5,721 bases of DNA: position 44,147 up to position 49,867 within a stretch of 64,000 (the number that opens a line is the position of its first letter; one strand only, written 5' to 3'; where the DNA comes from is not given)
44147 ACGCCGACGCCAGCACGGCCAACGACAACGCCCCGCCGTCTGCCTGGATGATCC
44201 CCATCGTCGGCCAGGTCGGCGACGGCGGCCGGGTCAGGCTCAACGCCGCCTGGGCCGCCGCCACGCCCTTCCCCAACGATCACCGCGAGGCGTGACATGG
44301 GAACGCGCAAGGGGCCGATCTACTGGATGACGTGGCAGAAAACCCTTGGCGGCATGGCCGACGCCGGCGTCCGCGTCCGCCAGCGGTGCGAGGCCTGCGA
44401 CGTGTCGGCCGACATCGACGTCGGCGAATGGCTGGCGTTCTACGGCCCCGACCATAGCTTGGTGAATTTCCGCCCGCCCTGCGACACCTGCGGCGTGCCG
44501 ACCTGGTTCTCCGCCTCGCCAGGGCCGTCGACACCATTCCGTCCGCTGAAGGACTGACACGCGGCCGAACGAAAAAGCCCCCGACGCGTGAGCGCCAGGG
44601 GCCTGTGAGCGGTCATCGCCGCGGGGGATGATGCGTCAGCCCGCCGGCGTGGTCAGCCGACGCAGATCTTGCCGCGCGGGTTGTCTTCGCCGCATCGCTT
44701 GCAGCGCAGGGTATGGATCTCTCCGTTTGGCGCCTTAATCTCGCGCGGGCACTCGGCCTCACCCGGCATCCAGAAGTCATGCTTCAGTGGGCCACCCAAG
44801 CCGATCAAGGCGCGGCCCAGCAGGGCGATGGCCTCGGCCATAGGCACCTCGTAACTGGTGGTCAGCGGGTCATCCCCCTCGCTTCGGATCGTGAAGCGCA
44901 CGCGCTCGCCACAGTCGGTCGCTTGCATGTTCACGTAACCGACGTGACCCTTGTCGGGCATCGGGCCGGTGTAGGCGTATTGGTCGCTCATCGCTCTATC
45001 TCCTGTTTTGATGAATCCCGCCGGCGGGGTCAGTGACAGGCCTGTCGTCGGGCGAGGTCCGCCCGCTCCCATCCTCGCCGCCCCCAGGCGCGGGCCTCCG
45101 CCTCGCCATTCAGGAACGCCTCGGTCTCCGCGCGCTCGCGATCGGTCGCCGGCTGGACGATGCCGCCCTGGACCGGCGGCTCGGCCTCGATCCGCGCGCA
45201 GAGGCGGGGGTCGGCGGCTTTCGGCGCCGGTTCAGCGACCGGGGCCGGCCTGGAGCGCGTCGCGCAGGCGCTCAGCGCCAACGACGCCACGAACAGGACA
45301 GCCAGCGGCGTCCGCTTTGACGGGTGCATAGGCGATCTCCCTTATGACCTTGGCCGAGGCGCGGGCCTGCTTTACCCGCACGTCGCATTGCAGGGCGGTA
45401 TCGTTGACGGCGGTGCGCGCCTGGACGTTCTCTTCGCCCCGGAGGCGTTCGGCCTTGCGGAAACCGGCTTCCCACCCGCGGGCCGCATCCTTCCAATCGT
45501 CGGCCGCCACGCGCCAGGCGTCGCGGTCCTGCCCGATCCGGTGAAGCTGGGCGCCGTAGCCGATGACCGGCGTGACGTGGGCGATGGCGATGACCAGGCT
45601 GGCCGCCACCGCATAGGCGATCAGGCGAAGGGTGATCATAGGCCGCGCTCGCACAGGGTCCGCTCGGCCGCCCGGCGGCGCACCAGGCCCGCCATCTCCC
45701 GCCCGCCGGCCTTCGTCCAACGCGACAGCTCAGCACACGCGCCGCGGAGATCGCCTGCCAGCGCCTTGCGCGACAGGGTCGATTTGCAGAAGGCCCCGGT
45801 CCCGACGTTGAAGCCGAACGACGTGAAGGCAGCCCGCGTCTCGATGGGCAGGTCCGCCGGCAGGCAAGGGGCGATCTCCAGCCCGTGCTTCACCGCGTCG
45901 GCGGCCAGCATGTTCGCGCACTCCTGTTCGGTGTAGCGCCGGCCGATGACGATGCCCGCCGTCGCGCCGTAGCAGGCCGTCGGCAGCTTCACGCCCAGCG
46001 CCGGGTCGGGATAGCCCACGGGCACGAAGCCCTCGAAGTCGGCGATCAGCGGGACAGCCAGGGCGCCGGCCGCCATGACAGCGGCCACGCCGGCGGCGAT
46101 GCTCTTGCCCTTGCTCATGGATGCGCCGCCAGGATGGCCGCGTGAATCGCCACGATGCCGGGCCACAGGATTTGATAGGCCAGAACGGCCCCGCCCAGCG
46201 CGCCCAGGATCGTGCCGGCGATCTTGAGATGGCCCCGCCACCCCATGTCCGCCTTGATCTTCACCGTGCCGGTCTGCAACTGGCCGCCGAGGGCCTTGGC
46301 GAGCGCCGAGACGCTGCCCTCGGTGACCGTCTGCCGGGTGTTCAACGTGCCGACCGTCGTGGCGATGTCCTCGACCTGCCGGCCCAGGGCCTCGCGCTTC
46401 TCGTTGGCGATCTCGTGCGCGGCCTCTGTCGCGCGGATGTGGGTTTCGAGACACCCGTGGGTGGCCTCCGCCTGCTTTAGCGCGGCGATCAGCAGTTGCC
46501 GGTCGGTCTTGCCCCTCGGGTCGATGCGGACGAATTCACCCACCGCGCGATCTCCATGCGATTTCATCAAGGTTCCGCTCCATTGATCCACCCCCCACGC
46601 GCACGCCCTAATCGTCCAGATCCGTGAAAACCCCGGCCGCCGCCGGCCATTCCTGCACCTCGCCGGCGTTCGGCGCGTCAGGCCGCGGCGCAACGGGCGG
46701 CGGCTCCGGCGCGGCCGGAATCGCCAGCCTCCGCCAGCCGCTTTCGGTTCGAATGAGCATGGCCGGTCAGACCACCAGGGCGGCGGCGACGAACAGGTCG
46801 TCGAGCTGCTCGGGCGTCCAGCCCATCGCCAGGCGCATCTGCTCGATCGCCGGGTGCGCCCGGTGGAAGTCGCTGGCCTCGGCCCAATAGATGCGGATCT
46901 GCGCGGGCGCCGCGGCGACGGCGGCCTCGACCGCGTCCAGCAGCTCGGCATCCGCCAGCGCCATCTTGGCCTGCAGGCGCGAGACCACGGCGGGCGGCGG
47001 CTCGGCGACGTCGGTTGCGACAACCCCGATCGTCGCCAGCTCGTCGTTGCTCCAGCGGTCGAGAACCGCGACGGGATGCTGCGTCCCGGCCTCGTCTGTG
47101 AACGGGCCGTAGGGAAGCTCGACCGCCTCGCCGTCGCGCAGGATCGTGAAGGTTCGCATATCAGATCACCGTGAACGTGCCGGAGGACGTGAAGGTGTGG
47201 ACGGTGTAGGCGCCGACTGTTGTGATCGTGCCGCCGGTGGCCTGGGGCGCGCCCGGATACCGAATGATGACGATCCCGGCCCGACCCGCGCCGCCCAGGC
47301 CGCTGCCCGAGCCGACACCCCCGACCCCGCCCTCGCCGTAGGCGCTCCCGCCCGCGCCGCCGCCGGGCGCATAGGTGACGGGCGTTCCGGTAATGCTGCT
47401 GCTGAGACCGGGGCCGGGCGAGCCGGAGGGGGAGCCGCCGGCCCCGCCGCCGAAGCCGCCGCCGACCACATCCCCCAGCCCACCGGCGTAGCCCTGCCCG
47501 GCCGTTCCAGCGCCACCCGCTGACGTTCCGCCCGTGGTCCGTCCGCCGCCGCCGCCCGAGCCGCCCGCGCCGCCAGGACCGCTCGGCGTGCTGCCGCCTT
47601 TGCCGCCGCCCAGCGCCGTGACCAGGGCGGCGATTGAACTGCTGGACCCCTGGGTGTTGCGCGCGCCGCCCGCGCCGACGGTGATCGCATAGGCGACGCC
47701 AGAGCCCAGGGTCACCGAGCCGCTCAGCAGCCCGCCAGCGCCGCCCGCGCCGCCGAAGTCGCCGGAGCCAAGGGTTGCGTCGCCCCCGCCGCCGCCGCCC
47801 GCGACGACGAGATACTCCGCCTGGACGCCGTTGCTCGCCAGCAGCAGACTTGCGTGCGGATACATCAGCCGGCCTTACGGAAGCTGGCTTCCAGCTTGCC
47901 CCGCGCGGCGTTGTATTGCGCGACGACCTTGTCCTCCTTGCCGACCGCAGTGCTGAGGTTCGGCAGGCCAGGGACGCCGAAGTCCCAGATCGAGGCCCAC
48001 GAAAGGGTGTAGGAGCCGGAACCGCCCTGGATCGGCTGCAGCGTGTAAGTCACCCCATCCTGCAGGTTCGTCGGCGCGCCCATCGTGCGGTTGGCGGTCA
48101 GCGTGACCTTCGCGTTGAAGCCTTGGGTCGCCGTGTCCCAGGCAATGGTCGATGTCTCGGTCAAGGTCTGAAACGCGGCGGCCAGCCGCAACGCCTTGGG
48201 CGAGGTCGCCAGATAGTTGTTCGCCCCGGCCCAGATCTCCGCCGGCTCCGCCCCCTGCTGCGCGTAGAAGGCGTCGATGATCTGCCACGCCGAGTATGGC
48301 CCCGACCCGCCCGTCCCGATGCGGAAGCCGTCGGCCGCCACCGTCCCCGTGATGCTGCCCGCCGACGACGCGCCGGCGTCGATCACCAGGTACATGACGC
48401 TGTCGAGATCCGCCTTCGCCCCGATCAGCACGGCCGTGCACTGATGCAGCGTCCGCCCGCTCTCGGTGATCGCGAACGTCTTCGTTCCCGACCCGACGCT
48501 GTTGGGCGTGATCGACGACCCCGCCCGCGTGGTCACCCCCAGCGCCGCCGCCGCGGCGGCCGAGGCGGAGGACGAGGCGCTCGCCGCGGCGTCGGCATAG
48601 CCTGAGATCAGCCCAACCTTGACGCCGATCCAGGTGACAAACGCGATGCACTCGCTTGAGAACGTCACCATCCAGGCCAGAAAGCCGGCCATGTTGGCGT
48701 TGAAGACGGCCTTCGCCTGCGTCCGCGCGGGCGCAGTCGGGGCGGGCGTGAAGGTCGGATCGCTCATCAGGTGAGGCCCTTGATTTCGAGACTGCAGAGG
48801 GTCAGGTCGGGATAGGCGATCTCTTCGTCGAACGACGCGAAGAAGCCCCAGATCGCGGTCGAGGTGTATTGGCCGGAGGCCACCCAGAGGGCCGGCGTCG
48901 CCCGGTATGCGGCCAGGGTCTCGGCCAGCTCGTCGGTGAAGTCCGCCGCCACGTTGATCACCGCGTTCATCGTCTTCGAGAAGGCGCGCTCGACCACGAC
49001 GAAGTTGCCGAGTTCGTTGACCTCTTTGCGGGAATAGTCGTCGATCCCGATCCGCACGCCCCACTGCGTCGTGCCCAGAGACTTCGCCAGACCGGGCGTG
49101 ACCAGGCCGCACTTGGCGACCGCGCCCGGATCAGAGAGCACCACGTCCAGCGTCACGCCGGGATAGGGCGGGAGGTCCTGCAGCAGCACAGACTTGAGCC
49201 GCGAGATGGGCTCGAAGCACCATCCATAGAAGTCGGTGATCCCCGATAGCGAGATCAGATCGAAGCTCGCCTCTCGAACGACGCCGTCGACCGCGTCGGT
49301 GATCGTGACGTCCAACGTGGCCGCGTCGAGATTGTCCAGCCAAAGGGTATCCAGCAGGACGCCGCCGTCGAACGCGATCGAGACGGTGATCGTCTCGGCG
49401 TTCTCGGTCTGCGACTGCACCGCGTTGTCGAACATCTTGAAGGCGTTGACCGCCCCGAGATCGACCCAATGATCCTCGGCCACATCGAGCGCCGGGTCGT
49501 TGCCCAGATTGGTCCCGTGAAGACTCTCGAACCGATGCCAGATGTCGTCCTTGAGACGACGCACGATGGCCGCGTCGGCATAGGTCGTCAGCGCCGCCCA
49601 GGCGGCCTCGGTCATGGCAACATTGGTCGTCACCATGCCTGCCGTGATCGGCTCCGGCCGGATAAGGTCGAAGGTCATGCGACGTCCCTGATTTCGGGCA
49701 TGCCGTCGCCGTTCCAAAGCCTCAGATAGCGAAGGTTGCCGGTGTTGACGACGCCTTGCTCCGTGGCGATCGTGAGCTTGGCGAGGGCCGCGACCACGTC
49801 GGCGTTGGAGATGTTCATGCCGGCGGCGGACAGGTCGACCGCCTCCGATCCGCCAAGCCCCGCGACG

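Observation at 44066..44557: Host-LexA-controlled two-gene operon at the prophage end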

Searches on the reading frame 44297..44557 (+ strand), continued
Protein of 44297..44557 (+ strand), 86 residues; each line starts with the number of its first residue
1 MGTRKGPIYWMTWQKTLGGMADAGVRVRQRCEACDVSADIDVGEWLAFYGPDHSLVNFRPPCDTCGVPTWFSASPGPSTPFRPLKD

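Call 93: get_annotated_region(hit=H5, flank=3000)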
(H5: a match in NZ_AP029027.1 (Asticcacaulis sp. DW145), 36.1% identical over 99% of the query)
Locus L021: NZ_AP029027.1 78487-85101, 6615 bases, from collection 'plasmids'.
description: Asticcacaulis sp. DW145 plasmid pASDW145_2, complete sequence
organism: Asticcacaulis sp. DW145 (NCBI taxid 3095608)
taxonomy: Bacteria; Pseudomonadota; Alphaproteobacteria; Caulobacterales; Caulobacteraceae; Asticcacaulis; Asticcacaulis sp. DW145
host: -; source: Lemna minor; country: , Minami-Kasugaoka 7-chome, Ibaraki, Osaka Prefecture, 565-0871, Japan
typing (MOB-suite, as given by PLSDB): non-mobilizable
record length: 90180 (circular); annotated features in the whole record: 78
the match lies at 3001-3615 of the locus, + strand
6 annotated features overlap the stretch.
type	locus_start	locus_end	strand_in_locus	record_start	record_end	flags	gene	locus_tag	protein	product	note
CDS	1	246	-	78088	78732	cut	-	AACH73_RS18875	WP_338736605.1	antitoxin of toxin-antitoxin stability system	-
CDS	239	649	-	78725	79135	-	-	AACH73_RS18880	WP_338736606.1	hypothetical protein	-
CDS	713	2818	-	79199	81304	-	-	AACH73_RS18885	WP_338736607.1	ParB/RepB/Spo0J family partition protein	-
CDS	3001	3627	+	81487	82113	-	-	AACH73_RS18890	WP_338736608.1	SOS response-associated peptidase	GO:0018142 - obsolete protein-DNA covalent cross-linking [Evidence IEA]; GO:0009432 - SOS response [Evidence IEA]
CDS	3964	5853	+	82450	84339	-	-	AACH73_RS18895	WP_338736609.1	RpoH suppressor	-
CDS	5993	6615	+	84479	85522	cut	-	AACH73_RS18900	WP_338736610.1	hypothetical protein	-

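Call 94: get_annotated_region(hit=H11, flank=3000)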
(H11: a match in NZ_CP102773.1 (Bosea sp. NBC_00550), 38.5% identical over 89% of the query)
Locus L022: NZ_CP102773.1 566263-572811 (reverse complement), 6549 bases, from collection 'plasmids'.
description: Bosea sp. NBC_00550 plasmid pNBC550, complete sequence
organism: Bosea sp. NBC_00550 (NCBI taxid 2969621)
taxonomy: Bacteria; Pseudomonadota; Alphaproteobacteria; Hyphomicrobiales; Boseaceae; Bosea; Bosea sp. NBC 00550
host: -; source: -; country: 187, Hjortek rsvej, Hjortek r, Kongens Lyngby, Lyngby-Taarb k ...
typing (MOB-suite, as given by PLSDB): non-mobilizable
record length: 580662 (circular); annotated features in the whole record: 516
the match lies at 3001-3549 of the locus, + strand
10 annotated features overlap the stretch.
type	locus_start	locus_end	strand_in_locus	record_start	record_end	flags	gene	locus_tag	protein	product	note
CDS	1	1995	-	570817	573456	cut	ligD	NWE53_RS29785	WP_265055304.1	DNA ligase D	GO:0006303 - double-strand break repair via nonhomologous end joining [Evidence IEA]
CDS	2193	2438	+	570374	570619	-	-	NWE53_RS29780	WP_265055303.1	hypothetical protein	-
CDS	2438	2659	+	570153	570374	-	-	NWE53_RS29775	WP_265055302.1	hypothetical protein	-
CDS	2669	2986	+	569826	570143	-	-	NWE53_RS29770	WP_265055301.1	hypothetical protein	-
CDS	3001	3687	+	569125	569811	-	-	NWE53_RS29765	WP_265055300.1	SOS response-associated peptidase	GO:0018142 - protein-DNA covalent cross-linking [Evidence IEA]; GO:0009432 - SOS response [Evidence IEA]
CDS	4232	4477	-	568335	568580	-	-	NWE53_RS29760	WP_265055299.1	hypothetical protein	-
CDS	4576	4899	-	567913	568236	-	-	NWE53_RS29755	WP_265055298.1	hypothetical protein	-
CDS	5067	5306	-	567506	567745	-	-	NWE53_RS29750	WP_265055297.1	DUF2171 domain-containing protein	-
CDS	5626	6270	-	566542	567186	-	-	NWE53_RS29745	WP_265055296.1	hypothetical protein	-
CDS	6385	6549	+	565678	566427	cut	-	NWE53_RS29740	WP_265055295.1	ImuA family protein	-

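Call 95: get_annotated_region(hit=H6, flank=3000)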
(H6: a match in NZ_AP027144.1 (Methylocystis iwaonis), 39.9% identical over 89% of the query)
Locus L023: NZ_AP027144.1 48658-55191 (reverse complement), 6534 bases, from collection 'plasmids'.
description: Methylocystis iwaonis strain SS37A-Re plasmid pSS37A-Re-2, complete sequence
organism: Methylocystis iwaonis (NCBI taxid 2885079)
taxonomy: Bacteria; Pseudomonadota; Alphaproteobacteria; Hyphomicrobiales; Methylocystaceae; Methylocystis; Methylocystis iwaonis
host: -; source: -; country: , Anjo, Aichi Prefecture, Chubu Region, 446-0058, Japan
typing (MOB-suite, as given by PLSDB): non-mobilizable
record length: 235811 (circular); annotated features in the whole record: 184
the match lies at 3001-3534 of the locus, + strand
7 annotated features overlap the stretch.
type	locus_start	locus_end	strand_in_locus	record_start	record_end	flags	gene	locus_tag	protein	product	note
CDS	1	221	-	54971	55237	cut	-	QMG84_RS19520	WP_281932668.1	hypothetical protein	-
CDS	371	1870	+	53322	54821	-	istA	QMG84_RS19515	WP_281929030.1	IS21 family transposase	-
CDS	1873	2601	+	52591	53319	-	istB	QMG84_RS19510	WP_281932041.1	IS21-like element helper ATPase IstB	-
CDS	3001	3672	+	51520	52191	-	-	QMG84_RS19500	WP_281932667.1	SOS response-associated peptidase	GO:0018142 - obsolete protein-DNA covalent cross-linking [Evidence IEA]; GO:0009432 - SOS response [Evidence IEA]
CDS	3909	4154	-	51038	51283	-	-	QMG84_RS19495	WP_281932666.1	HU family DNA-binding protein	-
CDS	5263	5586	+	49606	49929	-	-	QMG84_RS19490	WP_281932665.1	hypothetical protein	-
CDS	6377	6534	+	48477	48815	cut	-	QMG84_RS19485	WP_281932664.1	single-stranded DNA-binding protein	-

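Call 109: find_related_loci(query=A6, collection=viral_contigs, flank=6000)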
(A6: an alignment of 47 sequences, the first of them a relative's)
Query A6 (186 aa) in viral_contigs; peptide patterns used: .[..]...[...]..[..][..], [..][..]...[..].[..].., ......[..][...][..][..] (x = any residue, [..] = any of these).
71 stretches matched a pattern; 1 encode a relative of the query (tblastn E <= 1e-3); 1 distinct loci.
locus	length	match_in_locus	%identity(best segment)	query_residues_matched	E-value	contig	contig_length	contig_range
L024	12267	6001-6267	45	1-88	6e-17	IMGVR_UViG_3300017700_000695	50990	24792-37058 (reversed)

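Call 110: search_solved_structures(query=A6, max_evalue=5)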
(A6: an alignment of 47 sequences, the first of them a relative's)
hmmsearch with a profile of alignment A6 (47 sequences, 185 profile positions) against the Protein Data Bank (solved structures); distinct sequences matched with E-value up to 5: 15.
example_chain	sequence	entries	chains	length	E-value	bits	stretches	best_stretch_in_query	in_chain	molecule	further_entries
4zh6_A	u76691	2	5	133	0.089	15.6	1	123-181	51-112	Retinol-binding protein 2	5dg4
6wig_A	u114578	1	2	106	0.11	15.2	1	123-180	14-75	STENOFOLIA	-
1x3w_A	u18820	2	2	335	0.65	12.8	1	38-72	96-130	peptide:N-glycanase | peptide: N-glycanase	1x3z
3esw_A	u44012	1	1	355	0.72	12.6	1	38-72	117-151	Peptide-N(4)-(N-acetyl-beta-glucosaminyl)asparagine amidase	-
4exz_A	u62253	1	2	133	0.76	12.5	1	124-182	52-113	Retinol-binding protein 2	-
6vit_A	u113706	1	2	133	0.81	12.4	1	123-181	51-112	Retinol-binding protein 2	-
5u6g_A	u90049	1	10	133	0.84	12.4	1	123-181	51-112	Retinol-binding protein 2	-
5u6g_G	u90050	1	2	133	0.85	12.4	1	123-181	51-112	Retinol-binding protein 2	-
6wp1_A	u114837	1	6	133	0.85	12.4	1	123-181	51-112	Retinol-binding protein 2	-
6e5e_A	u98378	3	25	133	0.86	12.4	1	123-181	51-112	Retinol-binding protein 2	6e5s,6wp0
6e5r_A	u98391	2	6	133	0.86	12.4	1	123-181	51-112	Retinol-binding protein 2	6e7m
6e5q_A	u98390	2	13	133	0.89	12.3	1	123-181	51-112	Retinol-binding protein 2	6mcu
4ruu_A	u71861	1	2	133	0.91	12.3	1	124-181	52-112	Retinol-binding protein 2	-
2e1x_A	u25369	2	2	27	1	12.1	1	60-77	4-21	Gag-Pol polyprotein (Pr160Gag-Pol) | GAG-POL POLYPROTEIN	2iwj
1iag_A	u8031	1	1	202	1.3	11.8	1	127-169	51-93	ADAMALYSIN II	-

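Call 111: search_protein_families(library=pfam, alignment_id=A6, max_evalue=0.1)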
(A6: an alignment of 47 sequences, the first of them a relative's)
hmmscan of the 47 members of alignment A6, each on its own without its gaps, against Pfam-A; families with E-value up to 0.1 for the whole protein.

A. member 1, P0020 (186 aa): 0 families

B. families by the number of members that match (of 47 scanned): 14 families
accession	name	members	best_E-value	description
PF12760.12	Zn_ribbon_IS1595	9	0.00035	Transposase zinc-ribbon domain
PF00098.28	zf-CCHC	7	0.01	Zinc knuckle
PF13696.11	zf-CCHC_2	3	0.015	Zinc knuckle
PF15288.11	zf-CCHC_6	2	0.011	Zinc knuckle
PF08273.17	Zn_Ribbon_Prim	2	0.011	Zinc-binding domain of primase-helicase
PF01599.25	Ribosomal_S27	2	0.034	Ribosomal protein S27a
PF11781.13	Zn_ribbon_RRN7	1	0.0076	Zinc-finger of RNA-polymerase I-specific TFIIB, Rrn7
PF24460.1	DUF7575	1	0.014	Domain of unknown function (DUF7575)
PF14760.11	Rnk_N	1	0.016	Rnk N-terminus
PF12172.15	zf-ChsH2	1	0.022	ChsH2, rubredoxin-like zinc ribbon domain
PF14787.11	zf-CCHC_5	1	0.027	GAG-polyprotein viral zinc-finger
PF23490.1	ZCCHC24_C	1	0.028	ZCCHC24 C-terminal domain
PF25076.1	LIM_FHL2-3_N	1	0.039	FHL2/3 N-terminal LIM domain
PF23783.1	Zn_ribbon_TiaS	1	0.096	TiaS C-terminal zinc ribbon domain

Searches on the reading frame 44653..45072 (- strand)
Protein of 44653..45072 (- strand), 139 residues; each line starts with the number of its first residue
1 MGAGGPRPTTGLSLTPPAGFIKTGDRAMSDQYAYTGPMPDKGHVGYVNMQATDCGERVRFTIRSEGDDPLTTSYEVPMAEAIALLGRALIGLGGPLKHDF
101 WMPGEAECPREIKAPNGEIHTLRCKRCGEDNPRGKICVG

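Call 9: search_protein_families(library=pfam, proteins=[window:44653-45072:-], max_evalue=1)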
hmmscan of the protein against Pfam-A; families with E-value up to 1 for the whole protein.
window:44653-45072:- (139 aa): 0 families

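Call 10: search_protein_families(library=phrogs, proteins=[window:44653-45072:-], max_evalue=1)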
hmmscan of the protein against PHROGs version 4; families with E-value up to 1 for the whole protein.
window:44653-45072:- (139 aa): 1 family
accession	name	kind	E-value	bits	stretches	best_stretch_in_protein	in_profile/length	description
phrog_22461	-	unknown function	0.22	12.9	0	106-130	17-40/74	-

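Call 68: search_protein_families(library=padloc, proteins=[window:44653-45072:-], max_evalue=1)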
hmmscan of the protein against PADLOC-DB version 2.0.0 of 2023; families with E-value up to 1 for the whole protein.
window:44653-45072:- (139 aa): 0 families

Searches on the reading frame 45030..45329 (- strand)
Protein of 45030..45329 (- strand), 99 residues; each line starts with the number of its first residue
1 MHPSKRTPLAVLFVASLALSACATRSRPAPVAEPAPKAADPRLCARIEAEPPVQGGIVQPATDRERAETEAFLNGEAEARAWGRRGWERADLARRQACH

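Call 9: search_protein_families(library=pfam, proteins=[window:45030-45329:-], max_evalue=1)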
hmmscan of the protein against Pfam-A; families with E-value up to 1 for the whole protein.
window:45030-45329:- (99 aa): 1 family
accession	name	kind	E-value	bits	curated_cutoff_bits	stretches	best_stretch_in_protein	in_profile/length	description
PF23793.1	LysC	-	0.058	13.8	27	1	17-67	1-51/69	Rz1-like lysis system protein LysC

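Call 10: search_protein_families(library=phrogs, proteins=[window:45030-45329:-], max_evalue=1)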
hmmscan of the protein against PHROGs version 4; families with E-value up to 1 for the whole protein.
window:45030-45329:- (99 aa): 4 families
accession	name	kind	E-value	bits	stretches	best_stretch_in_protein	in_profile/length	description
phrog_456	-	lysis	0.02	15.6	1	9-64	13-69/102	Rz-like spanin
phrog_20998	-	unknown function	0.025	15.6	1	8-33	3-28/109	-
phrog_12816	-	unknown function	0.24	12.6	1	7-61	6-59/140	-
phrog_3198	-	lysis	0.39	11.3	1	9-38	7-39/68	Rz-like spanin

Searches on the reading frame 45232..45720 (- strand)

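Call 9: search_protein_families(library=pfam, proteins=[window:45232-45720:-], max_evalue=1)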
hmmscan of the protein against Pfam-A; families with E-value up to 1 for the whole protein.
window:45232-45720:- (162 aa): 0 families

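Call 10: search_protein_families(library=phrogs, proteins=[window:45232-45720:-], max_evalue=1)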
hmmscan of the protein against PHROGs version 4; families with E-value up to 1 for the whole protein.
window:45232-45720:- (162 aa): 1 family
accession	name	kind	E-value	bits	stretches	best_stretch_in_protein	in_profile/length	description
phrog_13002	-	unknown function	0.19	13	1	54-95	46-87/107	-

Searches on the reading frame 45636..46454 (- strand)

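Call 9: search_protein_families(library=pfam, proteins=[window:45636-46454:-], max_evalue=1)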
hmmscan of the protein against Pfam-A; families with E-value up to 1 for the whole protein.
window:45636-46454:- (272 aa): 2 families
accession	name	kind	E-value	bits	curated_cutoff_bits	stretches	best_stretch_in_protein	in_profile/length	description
PF00959.24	Phage_lysozyme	-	4.9e-32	111.3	22.3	1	139-264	2-125/125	Phage lysozyme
PF10399.14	UCR_Fe-S_N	-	0.26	11.2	24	1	119-139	17-37/41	Ubiquitinol-cytochrome C reductase Fe-S subunit TAT signal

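Call 10: search_protein_families(library=phrogs, proteins=[window:45636-46454:-], max_evalue=1)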
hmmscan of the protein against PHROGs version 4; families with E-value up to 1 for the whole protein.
window:45636-46454:- (272 aa): 6 families
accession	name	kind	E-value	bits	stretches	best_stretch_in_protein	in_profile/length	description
phrog_7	-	lysis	6.4e-46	157.9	1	118-271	544-698/873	endolysin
phrog_7910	-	lysis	1.6e-21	77.7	1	180-271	3-94/96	endolysin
phrog_33083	-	lysis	4.1e-17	63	1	133-269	7-141/456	endolysin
phrog_10457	-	lysis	5.3e-13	50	1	192-267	17-92/95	endolysin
phrog_28234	-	lysis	2.1e-08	34.7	1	177-267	123-218/372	endolysin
phrog_33703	-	lysis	0.082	14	1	215-265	6-56/76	endolysin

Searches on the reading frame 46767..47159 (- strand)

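Call 105: search_protein_families(library=phrogs, proteins=[window:46767-47159:-], max_evalue=0.001)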
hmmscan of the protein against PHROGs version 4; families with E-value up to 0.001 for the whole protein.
window:46767-47159:- (130 aa): 3 families
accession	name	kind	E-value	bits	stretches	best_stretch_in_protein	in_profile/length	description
phrog_6034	-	unknown function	3.5e-14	53.9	1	55-127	84-162/164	-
phrog_14311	-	unknown function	1.4e-06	29.4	1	59-124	64-135/140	-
phrog_27624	-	unknown function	1.8e-05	25.6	1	44-128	145-224/225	-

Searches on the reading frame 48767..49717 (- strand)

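Call 105: search_protein_families(library=phrogs, proteins=[window:48767-49717:-], max_evalue=0.001)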
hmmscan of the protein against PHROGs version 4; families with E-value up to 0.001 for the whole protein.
window:48767-49717:- (316 aa): 2 families
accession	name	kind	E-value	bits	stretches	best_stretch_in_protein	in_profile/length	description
phrog_6278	-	unknown function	1.4e-50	173.2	1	19-315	4-305/306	-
phrog_34644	-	unknown function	6.2e-09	36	1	76-217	370-508/609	-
